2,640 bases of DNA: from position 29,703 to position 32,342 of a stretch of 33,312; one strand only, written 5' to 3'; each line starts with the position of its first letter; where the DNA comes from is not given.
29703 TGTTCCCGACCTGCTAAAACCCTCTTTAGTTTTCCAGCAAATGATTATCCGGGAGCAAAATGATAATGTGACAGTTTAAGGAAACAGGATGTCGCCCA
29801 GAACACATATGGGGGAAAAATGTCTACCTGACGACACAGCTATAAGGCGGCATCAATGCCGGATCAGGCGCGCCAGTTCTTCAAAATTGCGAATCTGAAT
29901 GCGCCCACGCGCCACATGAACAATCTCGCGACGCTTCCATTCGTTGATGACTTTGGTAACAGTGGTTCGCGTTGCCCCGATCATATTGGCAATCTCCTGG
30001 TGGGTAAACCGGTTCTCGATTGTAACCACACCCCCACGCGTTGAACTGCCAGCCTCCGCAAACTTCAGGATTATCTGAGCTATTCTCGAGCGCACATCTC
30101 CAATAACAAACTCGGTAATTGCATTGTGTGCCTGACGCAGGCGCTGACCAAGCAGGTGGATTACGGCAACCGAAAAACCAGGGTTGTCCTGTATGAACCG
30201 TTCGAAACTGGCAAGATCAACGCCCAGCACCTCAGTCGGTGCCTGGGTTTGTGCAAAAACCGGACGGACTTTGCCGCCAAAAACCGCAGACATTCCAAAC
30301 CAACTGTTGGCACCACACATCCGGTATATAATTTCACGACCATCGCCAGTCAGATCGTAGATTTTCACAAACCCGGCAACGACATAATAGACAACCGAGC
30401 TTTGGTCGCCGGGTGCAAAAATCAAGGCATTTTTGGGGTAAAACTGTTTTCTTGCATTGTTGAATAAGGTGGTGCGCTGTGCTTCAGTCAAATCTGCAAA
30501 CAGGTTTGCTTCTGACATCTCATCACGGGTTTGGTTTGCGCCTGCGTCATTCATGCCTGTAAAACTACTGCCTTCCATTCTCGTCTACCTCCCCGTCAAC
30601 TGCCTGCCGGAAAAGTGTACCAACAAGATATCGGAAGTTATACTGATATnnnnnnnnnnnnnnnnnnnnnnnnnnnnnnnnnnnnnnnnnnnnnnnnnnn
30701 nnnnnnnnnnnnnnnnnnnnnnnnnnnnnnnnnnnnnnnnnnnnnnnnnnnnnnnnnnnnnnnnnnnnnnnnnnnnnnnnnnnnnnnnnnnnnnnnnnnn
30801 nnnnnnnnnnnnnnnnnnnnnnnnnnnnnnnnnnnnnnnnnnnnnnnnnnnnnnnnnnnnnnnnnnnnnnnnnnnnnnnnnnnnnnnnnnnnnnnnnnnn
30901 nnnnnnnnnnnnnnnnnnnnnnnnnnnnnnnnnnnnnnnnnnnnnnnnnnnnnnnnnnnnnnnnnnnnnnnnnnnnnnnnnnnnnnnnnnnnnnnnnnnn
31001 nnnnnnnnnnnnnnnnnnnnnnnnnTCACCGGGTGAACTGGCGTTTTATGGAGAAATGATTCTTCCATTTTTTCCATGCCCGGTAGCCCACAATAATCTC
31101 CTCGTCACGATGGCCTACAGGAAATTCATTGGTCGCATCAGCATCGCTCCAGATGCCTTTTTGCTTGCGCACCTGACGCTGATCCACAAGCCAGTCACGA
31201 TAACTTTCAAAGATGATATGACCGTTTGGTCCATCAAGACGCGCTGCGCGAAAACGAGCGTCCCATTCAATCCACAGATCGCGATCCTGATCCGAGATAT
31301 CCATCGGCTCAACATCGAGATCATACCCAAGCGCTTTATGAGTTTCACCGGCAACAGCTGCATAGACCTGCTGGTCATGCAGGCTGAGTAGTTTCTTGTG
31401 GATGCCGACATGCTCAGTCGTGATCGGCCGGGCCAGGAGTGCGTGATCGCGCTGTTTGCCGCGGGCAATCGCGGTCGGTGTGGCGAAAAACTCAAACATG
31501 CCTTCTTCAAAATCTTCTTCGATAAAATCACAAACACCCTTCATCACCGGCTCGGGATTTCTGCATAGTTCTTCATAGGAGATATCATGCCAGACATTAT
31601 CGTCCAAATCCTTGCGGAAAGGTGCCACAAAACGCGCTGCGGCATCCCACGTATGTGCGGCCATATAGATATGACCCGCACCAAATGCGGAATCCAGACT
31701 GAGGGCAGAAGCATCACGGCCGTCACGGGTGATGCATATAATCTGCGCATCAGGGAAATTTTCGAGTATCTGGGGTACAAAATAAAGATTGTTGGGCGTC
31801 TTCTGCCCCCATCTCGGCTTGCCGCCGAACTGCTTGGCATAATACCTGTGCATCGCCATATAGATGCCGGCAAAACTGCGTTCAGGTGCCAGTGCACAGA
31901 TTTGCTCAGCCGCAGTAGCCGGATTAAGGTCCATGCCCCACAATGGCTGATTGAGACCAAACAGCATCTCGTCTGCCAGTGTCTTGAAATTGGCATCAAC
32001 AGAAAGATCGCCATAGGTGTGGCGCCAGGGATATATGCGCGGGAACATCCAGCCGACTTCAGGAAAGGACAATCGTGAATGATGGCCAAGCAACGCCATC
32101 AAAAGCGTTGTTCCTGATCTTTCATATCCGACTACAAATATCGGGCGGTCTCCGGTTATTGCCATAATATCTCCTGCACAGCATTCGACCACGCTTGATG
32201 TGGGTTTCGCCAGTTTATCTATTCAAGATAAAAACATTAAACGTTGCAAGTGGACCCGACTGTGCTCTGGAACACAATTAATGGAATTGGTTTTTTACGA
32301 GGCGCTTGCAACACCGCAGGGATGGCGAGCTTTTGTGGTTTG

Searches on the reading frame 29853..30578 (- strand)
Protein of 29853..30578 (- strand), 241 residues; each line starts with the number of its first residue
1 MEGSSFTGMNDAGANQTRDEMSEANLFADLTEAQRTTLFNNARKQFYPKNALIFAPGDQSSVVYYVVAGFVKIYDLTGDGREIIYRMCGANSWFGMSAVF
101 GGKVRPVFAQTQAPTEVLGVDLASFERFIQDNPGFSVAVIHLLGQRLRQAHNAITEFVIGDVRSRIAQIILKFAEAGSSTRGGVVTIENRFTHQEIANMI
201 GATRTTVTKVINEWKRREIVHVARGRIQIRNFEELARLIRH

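Call 49: search_protein_families(library=pfam, proteins=[window:29853-30578:-], max_evalue=0.001)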
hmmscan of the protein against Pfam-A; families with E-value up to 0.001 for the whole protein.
window:29853-30578:- (241 aa): 3 families
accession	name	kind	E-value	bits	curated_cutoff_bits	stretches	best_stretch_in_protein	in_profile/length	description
PF00027.35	cNMP_binding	-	4.6e-17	62.2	27.5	1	45-132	2-89/89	Cyclic nucleotide-binding domain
PF13545.12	HTH_Crp_2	-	1.3e-16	60.7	27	1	165-238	2-70/70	Crp-like helix-turn-helix domain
PF00325.26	Crp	-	0.00016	21.7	21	1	191-210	3-22/32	Bacterial regulatory proteins, crp family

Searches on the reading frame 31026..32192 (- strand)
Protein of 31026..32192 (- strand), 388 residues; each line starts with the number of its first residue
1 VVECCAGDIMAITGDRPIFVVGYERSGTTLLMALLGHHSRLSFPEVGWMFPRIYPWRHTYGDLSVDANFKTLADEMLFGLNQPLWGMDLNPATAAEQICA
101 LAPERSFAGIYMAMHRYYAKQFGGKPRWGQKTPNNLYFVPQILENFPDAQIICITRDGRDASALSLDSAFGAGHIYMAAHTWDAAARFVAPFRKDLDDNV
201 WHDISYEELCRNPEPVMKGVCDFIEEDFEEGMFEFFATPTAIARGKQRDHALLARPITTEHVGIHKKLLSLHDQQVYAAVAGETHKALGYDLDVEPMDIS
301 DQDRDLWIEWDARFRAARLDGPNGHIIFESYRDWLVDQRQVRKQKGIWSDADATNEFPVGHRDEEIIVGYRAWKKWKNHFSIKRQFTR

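Call 49: search_protein_families(library=pfam, proteins=[window:31026-32192:-], max_evalue=0.001)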
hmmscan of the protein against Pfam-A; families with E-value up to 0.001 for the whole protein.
window:31026-32192:- (388 aa): 2 families
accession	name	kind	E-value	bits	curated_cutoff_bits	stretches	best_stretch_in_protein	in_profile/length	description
PF13469.12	Sulfotransfer_3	-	6.1e-34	118.6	27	1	17-230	1-216/216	Sulfotransferase family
PF00685.33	Sulfotransfer_1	-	3.3e-07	30.4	22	1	16-233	2-188/255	Sulfotransferase domain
